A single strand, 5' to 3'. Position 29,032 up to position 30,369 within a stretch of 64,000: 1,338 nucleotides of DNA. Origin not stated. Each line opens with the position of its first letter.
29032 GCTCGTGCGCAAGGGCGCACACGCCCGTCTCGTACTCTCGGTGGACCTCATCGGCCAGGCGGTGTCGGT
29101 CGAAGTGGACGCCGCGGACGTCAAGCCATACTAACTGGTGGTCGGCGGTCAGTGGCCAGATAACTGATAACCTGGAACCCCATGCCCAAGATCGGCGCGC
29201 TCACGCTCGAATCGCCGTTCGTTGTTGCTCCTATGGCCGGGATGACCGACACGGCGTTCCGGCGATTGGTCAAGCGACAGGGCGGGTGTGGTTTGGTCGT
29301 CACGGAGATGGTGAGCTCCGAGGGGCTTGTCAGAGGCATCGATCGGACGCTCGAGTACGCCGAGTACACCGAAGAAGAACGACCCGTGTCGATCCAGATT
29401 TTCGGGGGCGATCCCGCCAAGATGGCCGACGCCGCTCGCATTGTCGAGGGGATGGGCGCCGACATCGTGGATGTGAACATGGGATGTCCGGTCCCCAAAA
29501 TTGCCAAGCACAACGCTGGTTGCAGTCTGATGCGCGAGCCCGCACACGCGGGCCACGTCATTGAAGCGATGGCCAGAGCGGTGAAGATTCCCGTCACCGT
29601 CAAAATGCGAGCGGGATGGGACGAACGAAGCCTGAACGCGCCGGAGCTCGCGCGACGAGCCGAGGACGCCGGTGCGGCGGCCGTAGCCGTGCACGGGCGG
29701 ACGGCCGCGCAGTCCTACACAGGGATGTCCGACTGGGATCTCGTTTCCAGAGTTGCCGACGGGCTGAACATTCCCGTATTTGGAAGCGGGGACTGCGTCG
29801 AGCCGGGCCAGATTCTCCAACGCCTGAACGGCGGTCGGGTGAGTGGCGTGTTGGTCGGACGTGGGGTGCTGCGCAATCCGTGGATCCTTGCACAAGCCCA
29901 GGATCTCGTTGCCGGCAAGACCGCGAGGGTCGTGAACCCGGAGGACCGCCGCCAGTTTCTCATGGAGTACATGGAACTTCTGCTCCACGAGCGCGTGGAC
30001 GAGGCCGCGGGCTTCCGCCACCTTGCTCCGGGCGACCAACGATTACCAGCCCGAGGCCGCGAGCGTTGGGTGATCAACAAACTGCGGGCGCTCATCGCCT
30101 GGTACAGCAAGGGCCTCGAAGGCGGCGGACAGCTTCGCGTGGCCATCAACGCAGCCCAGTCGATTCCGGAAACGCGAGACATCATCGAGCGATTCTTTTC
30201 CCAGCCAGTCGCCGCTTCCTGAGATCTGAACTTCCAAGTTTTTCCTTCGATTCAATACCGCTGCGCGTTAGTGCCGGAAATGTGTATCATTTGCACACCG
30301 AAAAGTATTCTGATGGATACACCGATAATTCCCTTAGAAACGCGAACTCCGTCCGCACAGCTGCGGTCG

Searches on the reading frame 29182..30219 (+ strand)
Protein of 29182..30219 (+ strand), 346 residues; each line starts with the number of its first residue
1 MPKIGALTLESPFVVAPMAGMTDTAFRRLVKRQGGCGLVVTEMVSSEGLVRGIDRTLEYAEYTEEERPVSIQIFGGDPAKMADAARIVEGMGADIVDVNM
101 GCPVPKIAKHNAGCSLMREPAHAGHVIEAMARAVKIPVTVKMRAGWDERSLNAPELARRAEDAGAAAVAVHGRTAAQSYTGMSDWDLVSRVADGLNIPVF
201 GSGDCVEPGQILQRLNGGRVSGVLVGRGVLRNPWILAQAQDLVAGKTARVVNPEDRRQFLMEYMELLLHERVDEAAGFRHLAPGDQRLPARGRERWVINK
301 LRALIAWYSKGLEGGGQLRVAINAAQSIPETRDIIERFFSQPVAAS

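Call 10: search_protein_families(library=pfam, proteins=[window:29182-30219:+], max_evalue=0.001)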
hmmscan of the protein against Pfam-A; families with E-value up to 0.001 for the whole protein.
window:29182-30219:+ (346 aa): 2 families
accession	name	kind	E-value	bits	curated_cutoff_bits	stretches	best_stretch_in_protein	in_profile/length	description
PF01207.24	Dus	-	9.4e-75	252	20.4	1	15-281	2-268/311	Dihydrouridine synthase (Dus)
PF01680.23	SOR_SNZ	-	0.00095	19.5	27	0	153-201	22-75/207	SOR/SNZ family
